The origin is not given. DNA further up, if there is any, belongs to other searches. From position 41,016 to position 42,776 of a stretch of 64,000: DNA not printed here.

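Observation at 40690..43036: Low-GC islet bounded by REP-like repeats encoding a DNA methyltransferase-HNH nuclease fusion and a small partner protein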

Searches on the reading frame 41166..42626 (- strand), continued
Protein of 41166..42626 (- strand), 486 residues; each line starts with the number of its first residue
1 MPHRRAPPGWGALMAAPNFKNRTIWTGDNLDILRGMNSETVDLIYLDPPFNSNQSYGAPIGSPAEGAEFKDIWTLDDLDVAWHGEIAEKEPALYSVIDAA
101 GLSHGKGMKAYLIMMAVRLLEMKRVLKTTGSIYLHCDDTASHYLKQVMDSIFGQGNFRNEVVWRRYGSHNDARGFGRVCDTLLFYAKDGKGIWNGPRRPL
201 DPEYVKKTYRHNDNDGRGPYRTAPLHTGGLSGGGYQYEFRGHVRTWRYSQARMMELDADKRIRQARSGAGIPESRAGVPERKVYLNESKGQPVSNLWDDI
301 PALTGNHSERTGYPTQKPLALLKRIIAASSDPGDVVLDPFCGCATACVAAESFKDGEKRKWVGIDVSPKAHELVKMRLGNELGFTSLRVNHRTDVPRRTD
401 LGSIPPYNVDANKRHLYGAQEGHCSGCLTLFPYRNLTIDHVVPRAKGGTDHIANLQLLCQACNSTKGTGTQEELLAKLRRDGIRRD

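Call 56: search_protein_families(library=pfam, proteins=[L006:11021-12715:-, L042:3603-5228:-, L066:5995-7593:+, L070:6001-7434:+, L070:7415-8806:+, L075:6001-7650:+, L079:5998-7578:+, L081:5806-7605:+, L083:571-2259:+, L083:5986-7656:+], max_evalue=0.001)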
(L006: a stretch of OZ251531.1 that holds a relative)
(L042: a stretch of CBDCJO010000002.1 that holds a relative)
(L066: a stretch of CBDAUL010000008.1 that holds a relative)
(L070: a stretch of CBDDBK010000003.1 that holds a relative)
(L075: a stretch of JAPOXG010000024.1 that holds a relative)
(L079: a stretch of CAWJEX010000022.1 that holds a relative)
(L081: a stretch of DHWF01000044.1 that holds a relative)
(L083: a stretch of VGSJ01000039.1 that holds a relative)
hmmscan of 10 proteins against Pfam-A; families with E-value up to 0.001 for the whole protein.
L006:11021-12715:- (564 aa): 3 families
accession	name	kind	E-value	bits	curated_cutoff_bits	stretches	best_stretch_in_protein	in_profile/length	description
PF01555.25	N6_N4_Mtase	-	5.1e-46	157.8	26.7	1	27-375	1-218/221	DNA methylase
PF22722.2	NA-iREase1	-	5e-08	33.3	27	1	433-505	18-89/106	NACHT-associated inactive Restriction Endonuclease 1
PF04471.18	Mrr_cat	-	5.4e-07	30.2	21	1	432-505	26-98/115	Restriction endonuclease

L042:3603-5228:- (541 aa): 2 families
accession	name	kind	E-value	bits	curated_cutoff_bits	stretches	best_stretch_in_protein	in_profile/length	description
PF01555.25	N6_N4_Mtase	-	1.8e-40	139.7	26.7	1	25-361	1-217/221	DNA methylase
PF03602.21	Cons_hypoth95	-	0.00062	19.9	24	0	16-43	104-132/182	Conserved hypothetical protein 95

L066:5995-7593:+ (532 aa): 2 families
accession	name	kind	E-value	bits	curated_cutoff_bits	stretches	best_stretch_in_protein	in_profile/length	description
PF01555.25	N6_N4_Mtase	-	1.3e-41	143.4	26.7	1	21-353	1-217/221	DNA methylase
PF04471.18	Mrr_cat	-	0.00085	19.9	21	0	405-482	21-98/115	Restriction endonuclease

L070:6001-7434:+ (477 aa): 4 families
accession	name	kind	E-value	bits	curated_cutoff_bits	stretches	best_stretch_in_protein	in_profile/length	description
PF01555.25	N6_N4_Mtase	-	3.4e-44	151.8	26.7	1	28-350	1-221/221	DNA methylase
PF10544.15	T5orf172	-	2e-10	41.5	20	1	395-472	2-97/101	T5orf172 domain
PF13455.12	MUG113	-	1.3e-06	29.3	22.3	1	408-473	1-71/73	Meiotically up-regulated gene 113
PF03602.21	Cons_hypoth95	-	0.00018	21.7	24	0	12-44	96-130/182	Conserved hypothetical protein 95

L070:7415-8806:+ (463 aa): 4 families
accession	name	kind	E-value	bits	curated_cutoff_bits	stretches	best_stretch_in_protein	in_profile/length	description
PF01555.25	N6_N4_Mtase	-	7.6e-47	160.5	26.7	1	36-336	1-221/221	DNA methylase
PF10544.15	T5orf172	-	1.5e-10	42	20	1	381-459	2-98/101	T5orf172 domain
PF13455.12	MUG113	-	1.9e-06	28.8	22.3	1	394-459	1-71/73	Meiotically up-regulated gene 113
PF03602.21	Cons_hypoth95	-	0.00027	21.1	24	0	19-51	95-129/182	Conserved hypothetical protein 95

L075:6001-7650:+ (549 aa): 4 families
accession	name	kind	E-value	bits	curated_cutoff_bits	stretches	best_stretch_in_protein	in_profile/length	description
PF01555.25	N6_N4_Mtase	-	1.4e-45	156.4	26.7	1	25-345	1-212/221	DNA methylase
PF22722.2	NA-iREase1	-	7.4e-10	39.2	27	1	418-491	20-89/106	NACHT-associated inactive Restriction Endonuclease 1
PF04471.18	Mrr_cat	-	3e-08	34.2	21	1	414-483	25-90/115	Restriction endonuclease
PF02086.21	MethyltransfD12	-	0.00014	22.1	22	0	303-358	8-64/253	D12 class N6 adenine-specific DNA methyltransferase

L079:5998-7578:+ (526 aa): 3 families
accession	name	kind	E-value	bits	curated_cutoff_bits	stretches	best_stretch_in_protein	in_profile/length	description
PF01555.25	N6_N4_Mtase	-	1.5e-44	153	26.7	1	22-343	1-213/221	DNA methylase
PF04471.18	Mrr_cat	-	6e-06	26.8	21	1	381-473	5-99/115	Restriction endonuclease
PF22722.2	NA-iREase1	-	9.4e-05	22.8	27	1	383-472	3-89/106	NACHT-associated inactive Restriction Endonuclease 1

L081:5806-7605:+ (599 aa): 2 families
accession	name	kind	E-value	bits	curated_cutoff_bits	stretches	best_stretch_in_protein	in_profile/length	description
PF01555.25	N6_N4_Mtase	-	1.3e-36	127.1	26.7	1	85-403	1-212/221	DNA methylase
PF22722.2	NA-iREase1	-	2.5e-05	24.6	27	1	449-537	5-91/106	NACHT-associated inactive Restriction Endonuclease 1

L083:571-2259:+ (562 aa): 4 families
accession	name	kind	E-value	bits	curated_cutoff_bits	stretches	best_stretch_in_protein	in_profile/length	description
PF01555.25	N6_N4_Mtase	-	6.4e-45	154.2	26.7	1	26-350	1-211/221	DNA methylase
PF22722.2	NA-iREase1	-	6.7e-12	45.8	27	1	396-483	5-90/106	NACHT-associated inactive Restriction Endonuclease 1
PF04471.18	Mrr_cat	-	3.4e-09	37.3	21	1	392-484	5-100/115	Restriction endonuclease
PF02086.21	MethyltransfD12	-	0.00055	20.2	22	0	23-41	173-194/253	D12 class N6 adenine-specific DNA methyltransferase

L083:5986-7656:+ (556 aa): 3 families
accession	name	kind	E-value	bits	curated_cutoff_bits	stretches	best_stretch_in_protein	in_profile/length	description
PF01555.25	N6_N4_Mtase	-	1.8e-43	149.5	26.7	1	33-361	1-220/221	DNA methylase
PF22722.2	NA-iREase1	-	5.5e-13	49.3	27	1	396-486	3-90/106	NACHT-associated inactive Restriction Endonuclease 1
PF04471.18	Mrr_cat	-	5.8e-11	43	21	1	393-487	4-100/115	Restriction endonuclease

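Call 57: list_cluster_members(proteins=[P0001, P0121, P0015, P0096, P0122])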
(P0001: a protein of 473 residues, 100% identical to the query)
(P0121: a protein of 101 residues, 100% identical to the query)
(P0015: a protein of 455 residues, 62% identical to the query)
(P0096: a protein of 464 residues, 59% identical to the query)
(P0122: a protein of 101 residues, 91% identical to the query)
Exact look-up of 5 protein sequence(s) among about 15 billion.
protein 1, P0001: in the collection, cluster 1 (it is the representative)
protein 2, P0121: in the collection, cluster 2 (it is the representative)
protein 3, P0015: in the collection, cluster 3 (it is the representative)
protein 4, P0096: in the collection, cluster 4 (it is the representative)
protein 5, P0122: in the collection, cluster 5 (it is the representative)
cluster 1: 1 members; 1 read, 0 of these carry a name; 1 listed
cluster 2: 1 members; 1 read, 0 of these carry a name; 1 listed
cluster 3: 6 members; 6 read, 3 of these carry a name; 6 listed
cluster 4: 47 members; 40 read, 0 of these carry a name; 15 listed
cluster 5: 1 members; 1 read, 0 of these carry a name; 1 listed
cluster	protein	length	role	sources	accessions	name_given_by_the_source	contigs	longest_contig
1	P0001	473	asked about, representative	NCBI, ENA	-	-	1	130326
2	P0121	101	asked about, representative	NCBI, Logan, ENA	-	-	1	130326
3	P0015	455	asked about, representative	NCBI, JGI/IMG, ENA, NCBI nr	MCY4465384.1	MAG: DNA methyltransferase [Chloroflexi bacterium] | DNA methyltransferase [Chloroflexota bacterium]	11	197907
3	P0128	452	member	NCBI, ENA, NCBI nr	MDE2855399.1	MAG: DNA methyltransferase [Chloroflexota bacterium] | DNA methyltransferase [Chloroflexota bacterium]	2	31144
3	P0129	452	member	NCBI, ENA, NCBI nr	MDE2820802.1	MAG: DNA methyltransferase [Chloroflexota bacterium] | DNA methyltransferase [Chloroflexota bacterium]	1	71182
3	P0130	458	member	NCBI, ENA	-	-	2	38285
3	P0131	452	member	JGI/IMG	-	-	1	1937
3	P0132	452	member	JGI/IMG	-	-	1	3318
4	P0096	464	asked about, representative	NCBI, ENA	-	-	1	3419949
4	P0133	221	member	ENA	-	-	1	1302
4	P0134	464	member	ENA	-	-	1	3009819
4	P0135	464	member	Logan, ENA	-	-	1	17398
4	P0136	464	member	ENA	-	-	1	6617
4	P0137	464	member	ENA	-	-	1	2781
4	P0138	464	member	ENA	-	-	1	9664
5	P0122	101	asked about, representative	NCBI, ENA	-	-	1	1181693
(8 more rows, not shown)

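Call 60: find_encoding_contigs(protein=P0003, flank=6000, max_places=2)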
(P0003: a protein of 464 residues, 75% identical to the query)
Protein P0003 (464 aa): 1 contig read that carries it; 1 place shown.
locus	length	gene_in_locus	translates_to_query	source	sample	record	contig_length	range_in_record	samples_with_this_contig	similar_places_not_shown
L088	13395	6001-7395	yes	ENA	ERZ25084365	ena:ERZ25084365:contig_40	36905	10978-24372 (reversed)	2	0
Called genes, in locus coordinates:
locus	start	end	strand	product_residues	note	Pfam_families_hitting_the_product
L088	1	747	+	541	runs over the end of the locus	PF00682:HMGL-like, PF22617:HCS_D2, PF08502:LeuA_dimer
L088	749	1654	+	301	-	-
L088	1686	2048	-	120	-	-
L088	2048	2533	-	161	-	PF14464:Prok-JAB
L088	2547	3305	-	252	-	PF00586:AIRS, PF02769:AIRS_C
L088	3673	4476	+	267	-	PF00561:Abhydrolase_1, PF12146:Hydrolase_4, PF12697:Abhydrolase_6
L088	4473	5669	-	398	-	-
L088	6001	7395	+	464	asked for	PF01555:N6_N4_Mtase, PF01844:HNH, PF14279:HNH_5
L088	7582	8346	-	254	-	PF00731:AIRC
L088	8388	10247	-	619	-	PF00004:AAA, PF17862:AAA_lid_3, PF01434:Peptidase_M41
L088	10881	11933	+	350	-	PF01699:Na_Ca_ex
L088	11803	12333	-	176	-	-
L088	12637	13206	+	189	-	-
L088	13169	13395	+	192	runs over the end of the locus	PF22691:Thiolase_C_1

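Call 61: find_encoding_contigs(protein=P0002, flank=6000, max_places=2)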
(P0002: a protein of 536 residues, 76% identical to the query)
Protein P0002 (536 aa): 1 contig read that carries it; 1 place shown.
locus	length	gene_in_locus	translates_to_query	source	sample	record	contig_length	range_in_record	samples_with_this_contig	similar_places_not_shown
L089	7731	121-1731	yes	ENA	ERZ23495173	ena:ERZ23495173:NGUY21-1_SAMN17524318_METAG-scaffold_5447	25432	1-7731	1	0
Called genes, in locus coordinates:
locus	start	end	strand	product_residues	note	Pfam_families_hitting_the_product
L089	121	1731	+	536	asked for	PF01555:N6_N4_Mtase, PF01844:HNH, PF14279:HNH_5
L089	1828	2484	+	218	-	-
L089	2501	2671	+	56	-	-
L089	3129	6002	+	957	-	-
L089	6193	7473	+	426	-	PF01018:GTP1_OBG, PF00009:GTP_EFTU (faint), PF01926:MMR_HSR1, PF02421:FeoB_N, PF09269:DUF1967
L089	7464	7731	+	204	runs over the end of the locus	PF01467:CTP_transf_like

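Call 78: predict_structure(alignment_id=A2)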
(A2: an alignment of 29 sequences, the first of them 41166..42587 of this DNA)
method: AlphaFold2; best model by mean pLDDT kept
length: 473 residues; sequences in the alignment: 29
mean_pLDDT: 77.8   pTM: 0.65
mean pLDDT of the five models: 77.8, 75.1, 74.4, 71.4, 69.5
residues with pLDDT >= 90: 127; 70-90: 230; 50-70: 76; < 50: 40
segments of 3 or more residues with pLDDT < 50: 44-63, 156-163, 294-302
pLDDT, mean of each block of 10 residues (from residue 1): 88 83 91 70 43 39 51 68 84 78 87 93 81 91 86 54 66 77 70 89 86 71 89 92 92 62 79 78 68 45 71 88 83 86 87 80 82 84 74 64 78 88 87 77 92 91 93 74
secondary structure, 60 per line:
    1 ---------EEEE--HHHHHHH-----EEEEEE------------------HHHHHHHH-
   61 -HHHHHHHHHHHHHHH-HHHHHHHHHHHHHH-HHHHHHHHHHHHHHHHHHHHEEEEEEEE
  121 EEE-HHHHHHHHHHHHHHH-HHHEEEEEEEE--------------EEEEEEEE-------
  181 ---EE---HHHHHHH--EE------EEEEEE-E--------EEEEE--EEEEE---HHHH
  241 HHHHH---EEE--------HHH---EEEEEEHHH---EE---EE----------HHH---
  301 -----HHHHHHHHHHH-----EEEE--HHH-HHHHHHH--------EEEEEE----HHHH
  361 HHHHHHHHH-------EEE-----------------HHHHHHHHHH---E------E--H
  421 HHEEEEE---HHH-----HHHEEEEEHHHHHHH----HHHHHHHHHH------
elements in order: E10-13 H16-22 E28-33 H52-59 H62-76 H78-91 H93-112 E113-123 H125-139 E144-151 E166-173 H189-195 E206-211 E222-226 E229-233 H237-245 E249-251 E266-271 H306-316 E322-325 H332-338 E347-352 H357-369 E377-379 H397-406 E423-427 E442-446 H447-453 H458-467

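Call 81: fold_search(model_id=the predicted structure, library=pdb)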
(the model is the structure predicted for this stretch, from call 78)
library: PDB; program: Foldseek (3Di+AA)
matches with E <= 10: 1096; with E <= 0.001: 53
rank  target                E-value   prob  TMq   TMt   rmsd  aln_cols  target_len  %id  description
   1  4zcf_A                1.9e-18  1.00  0.49  0.39  12.6       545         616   18  Structural basis of asymmetric DNA methylation and ATP-triggered long-range diffusion by EcoP15I (released 2015-07-29)
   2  4zcf_B                7.1e-18  1.00  0.43  0.34  11.4       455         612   18  Structural basis of asymmetric DNA methylation and ATP-triggered long-range diffusion by EcoP15I (released 2015-07-29)
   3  6k0w_A                1.7e-16  1.00  0.41  0.37  15.9       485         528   19  DNA methyltransferase in complex with sinefungin (released 2019-12-11)
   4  6k0w_B                9.0e-15  1.00  0.42  0.40  17.4       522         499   18  DNA methyltransferase in complex with sinefungin (released 2019-12-11)
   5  6pbd_B                2.0e-14  1.00  0.38  0.53  14.3       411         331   18  DNA N6-Adenine Methyltransferase CcrM In Complex with Double-Stranded DNA Oligonucleotide Containing Its Recognition S (released 2019-10-23)
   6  8urk_A                4.6e-14  1.00  0.43  0.78   6.5       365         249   18  Crystal structure of DNA N6-Adenine Methyltransferase M.BceJIV from Burkholderia cenocepacia in complex with duplex DN (released 2024-09-11)
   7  1g60_A                8.3e-14  1.00  0.38  0.73   8.9       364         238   18  Crystal Structure of Methyltransferase MboIIa (Moraxella bovis) (released 2002-05-01)
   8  6pbd_A                1.5e-13  1.00  0.38  0.51  19.4       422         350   21  DNA N6-Adenine Methyltransferase CcrM In Complex with Double-Stranded DNA Oligonucleotide Containing Its Recognition S (released 2019-10-23)
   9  1nw8                  2.4e-13  1.00  0.42  0.70   7.3       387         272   21  Structure of L72P mutant beta class N6-adenine DNA methyltransferase RsrI (released 2003-07-29)
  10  6k0w_D                2.7e-13  1.00  0.38  0.41  17.8       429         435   18  DNA methyltransferase in complex with sinefungin (released 2019-12-11)
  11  9c3s_A                2.8e-13  1.00  0.43  0.78   6.5       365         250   18  Crystal structure of DNA N6-Adenine Methyltransferase M.BceJIV from Burkholderia cenocepacia in complex with duplex DN (released 2024-09-11)
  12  9c3u_A                5.1e-13  1.00  0.42  0.77   7.2       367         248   18  Crystal structure of DNA N6-Adenine Methyltransferase M.BceJIV from Burkholderia cenocepacia in complex with duplex DN (released 2024-09-11)
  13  1eg2                  8.6e-13  1.00  0.41  0.68   7.5       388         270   21  CRYSTAL STRUCTURE OF RHODOBACTER SPHEROIDES (N6 ADENOSINE) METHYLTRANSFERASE (M.RSRI) (released 2000-10-18)
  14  8urk_D                9.2e-13  1.00  0.41  0.75   7.5       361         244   18  Crystal structure of DNA N6-Adenine Methyltransferase M.BceJIV from Burkholderia cenocepacia in complex with duplex DN (released 2024-09-11)
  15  1g60_B                1.6e-12  1.00  0.39  0.77   8.5       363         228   17  Crystal Structure of Methyltransferase MboIIa (Moraxella bovis) (released 2002-05-01)
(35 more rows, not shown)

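Call 89: find_related_loci(query=A2, collection=viral_contigs, flank=5000)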
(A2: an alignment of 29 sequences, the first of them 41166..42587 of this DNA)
Query A2 (473 aa) in viral_contigs; peptide patterns used: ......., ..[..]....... (x = any residue, [..] = any of these).
455 stretches matched a pattern; 352 encode a relative of the query (tblastn E <= 1e-3); the best 80 are kept; 80 distinct loci.
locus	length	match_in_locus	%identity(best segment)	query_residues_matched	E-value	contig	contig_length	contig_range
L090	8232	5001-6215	48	3-466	3e-125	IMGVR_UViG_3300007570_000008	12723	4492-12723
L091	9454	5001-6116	46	3-375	5e-98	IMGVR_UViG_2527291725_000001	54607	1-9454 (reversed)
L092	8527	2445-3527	46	4-370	2e-95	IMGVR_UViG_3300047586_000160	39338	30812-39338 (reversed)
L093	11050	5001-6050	45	10-365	8e-95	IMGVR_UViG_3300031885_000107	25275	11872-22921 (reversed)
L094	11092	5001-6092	43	8-376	2e-94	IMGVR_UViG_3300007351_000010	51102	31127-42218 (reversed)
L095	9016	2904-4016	45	1-370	4e-94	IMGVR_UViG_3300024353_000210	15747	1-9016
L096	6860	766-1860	45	1-365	7e-93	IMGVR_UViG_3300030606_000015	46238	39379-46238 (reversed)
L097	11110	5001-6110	44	8-371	1e-92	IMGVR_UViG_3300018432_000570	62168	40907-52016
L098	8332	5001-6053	44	10-365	2e-92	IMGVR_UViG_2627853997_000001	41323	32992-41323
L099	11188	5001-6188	42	6-395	2e-91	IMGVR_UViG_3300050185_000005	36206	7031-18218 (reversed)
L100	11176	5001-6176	44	10-407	2e-91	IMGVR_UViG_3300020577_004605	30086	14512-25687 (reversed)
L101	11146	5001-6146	45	6-385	1e-90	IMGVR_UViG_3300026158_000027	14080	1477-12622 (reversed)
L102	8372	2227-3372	45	6-385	1e-90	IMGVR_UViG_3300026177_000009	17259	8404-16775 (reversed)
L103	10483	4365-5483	43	1-373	4e-90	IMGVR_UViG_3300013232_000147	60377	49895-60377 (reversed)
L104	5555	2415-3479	46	8-365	3e-89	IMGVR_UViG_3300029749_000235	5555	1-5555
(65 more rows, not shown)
